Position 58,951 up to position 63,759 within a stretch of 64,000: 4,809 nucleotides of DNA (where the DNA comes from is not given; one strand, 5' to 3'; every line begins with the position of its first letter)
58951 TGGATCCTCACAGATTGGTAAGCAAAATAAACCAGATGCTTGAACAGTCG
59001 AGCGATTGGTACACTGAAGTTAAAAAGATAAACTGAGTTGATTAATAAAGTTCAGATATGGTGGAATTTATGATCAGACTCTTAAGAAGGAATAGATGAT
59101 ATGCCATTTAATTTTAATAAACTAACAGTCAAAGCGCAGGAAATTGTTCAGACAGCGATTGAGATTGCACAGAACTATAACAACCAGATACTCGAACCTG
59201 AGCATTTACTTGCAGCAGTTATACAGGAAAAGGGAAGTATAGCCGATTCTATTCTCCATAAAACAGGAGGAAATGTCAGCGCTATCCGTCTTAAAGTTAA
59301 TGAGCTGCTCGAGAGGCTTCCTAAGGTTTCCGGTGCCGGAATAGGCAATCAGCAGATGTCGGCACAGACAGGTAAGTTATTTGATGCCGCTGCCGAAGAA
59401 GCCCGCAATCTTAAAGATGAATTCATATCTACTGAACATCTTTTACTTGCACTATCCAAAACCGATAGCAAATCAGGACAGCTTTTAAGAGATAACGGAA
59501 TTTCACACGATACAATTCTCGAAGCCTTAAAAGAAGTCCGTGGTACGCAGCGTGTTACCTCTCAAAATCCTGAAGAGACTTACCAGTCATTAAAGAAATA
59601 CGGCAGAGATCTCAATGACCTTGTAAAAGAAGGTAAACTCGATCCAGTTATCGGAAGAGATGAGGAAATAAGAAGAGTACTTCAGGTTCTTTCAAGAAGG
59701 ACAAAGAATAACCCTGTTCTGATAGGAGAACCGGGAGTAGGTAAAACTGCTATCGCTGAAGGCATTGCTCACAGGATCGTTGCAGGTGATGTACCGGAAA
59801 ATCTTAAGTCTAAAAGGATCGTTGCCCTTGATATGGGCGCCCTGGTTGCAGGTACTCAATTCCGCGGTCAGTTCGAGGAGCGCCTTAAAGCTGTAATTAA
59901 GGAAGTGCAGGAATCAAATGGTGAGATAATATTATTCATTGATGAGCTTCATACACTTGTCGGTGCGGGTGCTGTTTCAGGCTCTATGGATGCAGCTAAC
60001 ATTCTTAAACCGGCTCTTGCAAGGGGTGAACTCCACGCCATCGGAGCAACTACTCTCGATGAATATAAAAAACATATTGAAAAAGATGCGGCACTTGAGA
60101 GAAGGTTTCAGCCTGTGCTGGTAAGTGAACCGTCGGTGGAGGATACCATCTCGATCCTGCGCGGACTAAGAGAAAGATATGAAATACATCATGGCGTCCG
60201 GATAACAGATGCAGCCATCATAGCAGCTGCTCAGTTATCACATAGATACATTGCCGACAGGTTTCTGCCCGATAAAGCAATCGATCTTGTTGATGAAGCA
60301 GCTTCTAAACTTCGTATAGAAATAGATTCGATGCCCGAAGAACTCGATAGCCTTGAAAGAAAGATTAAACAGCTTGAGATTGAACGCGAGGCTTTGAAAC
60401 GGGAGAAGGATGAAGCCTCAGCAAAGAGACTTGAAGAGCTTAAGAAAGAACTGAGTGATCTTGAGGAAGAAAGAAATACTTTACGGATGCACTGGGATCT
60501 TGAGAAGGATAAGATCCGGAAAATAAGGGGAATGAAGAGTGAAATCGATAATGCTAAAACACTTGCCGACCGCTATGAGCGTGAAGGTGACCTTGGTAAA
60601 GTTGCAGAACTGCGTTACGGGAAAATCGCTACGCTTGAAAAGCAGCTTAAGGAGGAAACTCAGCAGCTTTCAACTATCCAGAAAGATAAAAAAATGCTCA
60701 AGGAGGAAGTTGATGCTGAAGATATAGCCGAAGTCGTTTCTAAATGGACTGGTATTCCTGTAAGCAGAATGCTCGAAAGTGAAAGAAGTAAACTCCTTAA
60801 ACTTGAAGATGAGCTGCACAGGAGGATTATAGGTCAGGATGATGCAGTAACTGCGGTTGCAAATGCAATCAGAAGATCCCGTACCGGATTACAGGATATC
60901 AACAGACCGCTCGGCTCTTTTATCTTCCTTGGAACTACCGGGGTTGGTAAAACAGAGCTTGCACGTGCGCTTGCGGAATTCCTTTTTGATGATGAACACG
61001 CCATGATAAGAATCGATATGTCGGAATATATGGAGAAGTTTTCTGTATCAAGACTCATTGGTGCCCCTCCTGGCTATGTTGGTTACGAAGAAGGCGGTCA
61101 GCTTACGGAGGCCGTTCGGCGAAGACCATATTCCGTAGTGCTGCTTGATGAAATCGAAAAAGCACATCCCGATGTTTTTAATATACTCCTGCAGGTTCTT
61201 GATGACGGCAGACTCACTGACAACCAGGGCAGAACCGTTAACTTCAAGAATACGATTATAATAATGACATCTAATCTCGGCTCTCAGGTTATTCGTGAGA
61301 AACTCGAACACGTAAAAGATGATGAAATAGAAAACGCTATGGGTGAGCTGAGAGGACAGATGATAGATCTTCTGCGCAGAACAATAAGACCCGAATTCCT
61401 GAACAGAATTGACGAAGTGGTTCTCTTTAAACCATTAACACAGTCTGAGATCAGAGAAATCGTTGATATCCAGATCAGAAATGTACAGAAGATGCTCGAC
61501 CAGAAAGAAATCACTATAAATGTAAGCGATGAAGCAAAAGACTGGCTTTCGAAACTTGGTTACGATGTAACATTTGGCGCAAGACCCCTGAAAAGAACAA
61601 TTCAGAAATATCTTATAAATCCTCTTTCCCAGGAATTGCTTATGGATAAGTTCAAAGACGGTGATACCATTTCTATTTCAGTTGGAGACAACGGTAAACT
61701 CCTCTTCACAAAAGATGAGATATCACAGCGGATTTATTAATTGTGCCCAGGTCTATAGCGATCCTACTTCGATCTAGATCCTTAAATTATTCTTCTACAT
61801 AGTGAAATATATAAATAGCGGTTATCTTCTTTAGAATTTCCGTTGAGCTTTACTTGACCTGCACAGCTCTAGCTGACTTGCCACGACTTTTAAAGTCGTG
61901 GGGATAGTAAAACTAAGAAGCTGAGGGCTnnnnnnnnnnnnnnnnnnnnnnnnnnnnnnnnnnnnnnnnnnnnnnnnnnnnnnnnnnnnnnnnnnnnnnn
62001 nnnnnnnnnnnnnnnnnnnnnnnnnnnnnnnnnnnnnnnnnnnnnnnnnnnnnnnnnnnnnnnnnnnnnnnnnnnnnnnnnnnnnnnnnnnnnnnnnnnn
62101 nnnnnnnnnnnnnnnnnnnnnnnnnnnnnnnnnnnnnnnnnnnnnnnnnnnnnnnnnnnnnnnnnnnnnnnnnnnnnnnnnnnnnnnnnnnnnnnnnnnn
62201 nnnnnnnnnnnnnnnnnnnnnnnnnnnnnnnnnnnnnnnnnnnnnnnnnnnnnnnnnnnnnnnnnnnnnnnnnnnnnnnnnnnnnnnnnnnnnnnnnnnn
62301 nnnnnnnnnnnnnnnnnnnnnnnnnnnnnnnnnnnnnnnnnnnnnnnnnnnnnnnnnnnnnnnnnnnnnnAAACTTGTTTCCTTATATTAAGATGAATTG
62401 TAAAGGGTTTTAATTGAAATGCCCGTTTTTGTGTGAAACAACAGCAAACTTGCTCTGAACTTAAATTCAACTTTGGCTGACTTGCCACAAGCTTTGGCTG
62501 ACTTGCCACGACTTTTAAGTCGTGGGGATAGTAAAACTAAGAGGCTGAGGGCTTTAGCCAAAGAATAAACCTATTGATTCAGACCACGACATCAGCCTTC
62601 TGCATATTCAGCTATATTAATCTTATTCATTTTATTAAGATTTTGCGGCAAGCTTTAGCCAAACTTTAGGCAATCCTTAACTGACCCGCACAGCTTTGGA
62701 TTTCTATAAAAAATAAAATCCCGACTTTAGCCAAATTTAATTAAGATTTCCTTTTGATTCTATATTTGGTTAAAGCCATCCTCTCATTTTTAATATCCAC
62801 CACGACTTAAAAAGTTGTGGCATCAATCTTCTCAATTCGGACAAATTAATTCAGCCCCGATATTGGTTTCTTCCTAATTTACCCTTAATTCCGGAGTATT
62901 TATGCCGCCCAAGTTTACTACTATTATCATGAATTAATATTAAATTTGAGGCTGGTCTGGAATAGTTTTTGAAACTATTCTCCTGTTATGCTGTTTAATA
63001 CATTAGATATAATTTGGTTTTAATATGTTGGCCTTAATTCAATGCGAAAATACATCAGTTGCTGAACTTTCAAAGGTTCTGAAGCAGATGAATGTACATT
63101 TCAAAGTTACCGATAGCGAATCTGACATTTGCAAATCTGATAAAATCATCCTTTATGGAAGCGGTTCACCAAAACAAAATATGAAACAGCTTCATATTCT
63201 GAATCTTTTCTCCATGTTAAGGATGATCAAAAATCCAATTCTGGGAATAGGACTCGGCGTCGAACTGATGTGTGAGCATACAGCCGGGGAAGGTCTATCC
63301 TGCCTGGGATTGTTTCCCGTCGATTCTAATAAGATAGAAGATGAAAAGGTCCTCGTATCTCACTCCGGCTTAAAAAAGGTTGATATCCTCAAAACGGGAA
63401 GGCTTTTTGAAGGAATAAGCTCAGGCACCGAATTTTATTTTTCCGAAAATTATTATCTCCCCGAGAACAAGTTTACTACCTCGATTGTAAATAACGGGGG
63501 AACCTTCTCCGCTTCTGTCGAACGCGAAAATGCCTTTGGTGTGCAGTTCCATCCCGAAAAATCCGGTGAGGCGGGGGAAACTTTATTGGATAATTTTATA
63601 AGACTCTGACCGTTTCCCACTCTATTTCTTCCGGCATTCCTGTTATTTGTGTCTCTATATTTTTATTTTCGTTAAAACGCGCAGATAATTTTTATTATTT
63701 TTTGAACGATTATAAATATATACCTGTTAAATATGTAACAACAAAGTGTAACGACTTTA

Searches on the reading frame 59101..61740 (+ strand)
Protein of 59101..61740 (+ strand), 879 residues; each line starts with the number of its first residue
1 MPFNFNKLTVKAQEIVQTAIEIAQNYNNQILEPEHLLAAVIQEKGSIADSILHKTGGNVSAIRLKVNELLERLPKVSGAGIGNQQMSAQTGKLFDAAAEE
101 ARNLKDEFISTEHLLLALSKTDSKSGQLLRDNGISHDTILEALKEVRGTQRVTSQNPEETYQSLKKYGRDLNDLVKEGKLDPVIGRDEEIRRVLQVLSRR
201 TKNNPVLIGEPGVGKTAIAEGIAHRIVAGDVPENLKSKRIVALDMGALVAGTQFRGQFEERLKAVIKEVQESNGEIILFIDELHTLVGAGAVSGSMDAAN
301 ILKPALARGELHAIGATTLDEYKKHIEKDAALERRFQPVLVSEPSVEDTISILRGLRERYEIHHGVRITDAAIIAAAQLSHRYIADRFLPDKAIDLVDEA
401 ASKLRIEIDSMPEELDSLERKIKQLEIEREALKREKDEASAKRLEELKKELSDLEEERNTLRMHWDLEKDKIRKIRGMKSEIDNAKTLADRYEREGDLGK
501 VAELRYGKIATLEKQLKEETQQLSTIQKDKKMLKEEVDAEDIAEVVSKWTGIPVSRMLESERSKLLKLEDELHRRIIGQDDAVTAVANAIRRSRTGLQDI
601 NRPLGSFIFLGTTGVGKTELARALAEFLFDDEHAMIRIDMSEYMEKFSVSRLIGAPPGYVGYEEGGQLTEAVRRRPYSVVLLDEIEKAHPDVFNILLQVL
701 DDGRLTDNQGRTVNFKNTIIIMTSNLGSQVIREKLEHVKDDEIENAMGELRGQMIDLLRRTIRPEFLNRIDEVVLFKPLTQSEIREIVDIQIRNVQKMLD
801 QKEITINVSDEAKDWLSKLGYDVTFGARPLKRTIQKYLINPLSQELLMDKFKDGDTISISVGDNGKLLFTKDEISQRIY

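Call 10: search_protein_families(library=pfam, proteins=[window:59101-61740:+])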
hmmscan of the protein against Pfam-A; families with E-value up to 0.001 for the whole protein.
window:59101-61740:+ (879 aa): 22 families
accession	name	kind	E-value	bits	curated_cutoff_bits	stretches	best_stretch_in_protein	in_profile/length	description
PF07724.20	AAA_2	-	2.2e-71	239.7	27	1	602-773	1-166/166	AAA domain (Cdc48 subfamily)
PF17871.7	AAA_lid_9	-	3.2e-36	123.8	22.8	1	345-447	1-103/104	AAA lid domain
PF10431.15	ClpB_D2-small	-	1.4e-26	92.8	21.9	1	779-859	1-81/81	C-terminal, D2-small domain, of ClpB protein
PF02861.25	Clp_N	-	6.6e-24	84.3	20.7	2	97-148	1-53/53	Clp amino terminal domain, pathogenicity island component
PF00004.35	AAA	-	2.9e-23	83.2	21.2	2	206-327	2-115/131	ATPase family associated with various cellular activities (AAA)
PF07728.20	AAA_5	-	1.6e-19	70.7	22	1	607-728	2-125/139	AAA domain (dynein-related subfamily)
PF13191.12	AAA_16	-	6.4e-12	46.7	32.6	1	183-230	2-59/167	AAA ATPase domain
PF00158.32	Sigma54_activat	-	4.2e-11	43.3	20.2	1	605-724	23-142/168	Sigma-54 interaction domain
PF13401.12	AAA_22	-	1.6e-10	41.8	27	0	607-702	8-110/130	AAA domain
PF20720.3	nSTAND3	-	6e-08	33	27.2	0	201-228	16-43/155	Novel STAND NTPase 3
PF01695.23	IstB_IS21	-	6.6e-06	26.2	24.1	0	199-266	89-152/238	IstB-like ATP binding protein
PF01637.24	ATPase_2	-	1.2e-05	25.7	33.2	0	186-289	4-125/225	ATPase domain predominantly from Archaea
PF01078.27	Mg_chelatase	-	2.8e-05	24.1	20.3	0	188-243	9-63/207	Magnesium chelatase, subunit ChlI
PF05496.18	RuvB_N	-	5.8e-05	23.3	27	0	204-286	35-96/159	Holliday junction DNA helicase RuvB P-loop domain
PF13238.12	AAA_18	-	7.3e-05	23.7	29.4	0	610-628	4-22/128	AAA domain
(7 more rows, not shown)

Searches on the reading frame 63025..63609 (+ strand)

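Call 62: search_protein_families(library=pfam, proteins=[window:63025-63609:+], max_evalue=0.00001)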
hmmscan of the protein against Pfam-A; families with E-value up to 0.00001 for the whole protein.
window:63025-63609:+ (194 aa): 1 family
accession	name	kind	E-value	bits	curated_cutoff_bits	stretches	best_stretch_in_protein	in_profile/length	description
PF00117.34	GATase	-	4e-14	53.1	22.8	1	11-192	9-187/190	Glutamine amidotransferase class-I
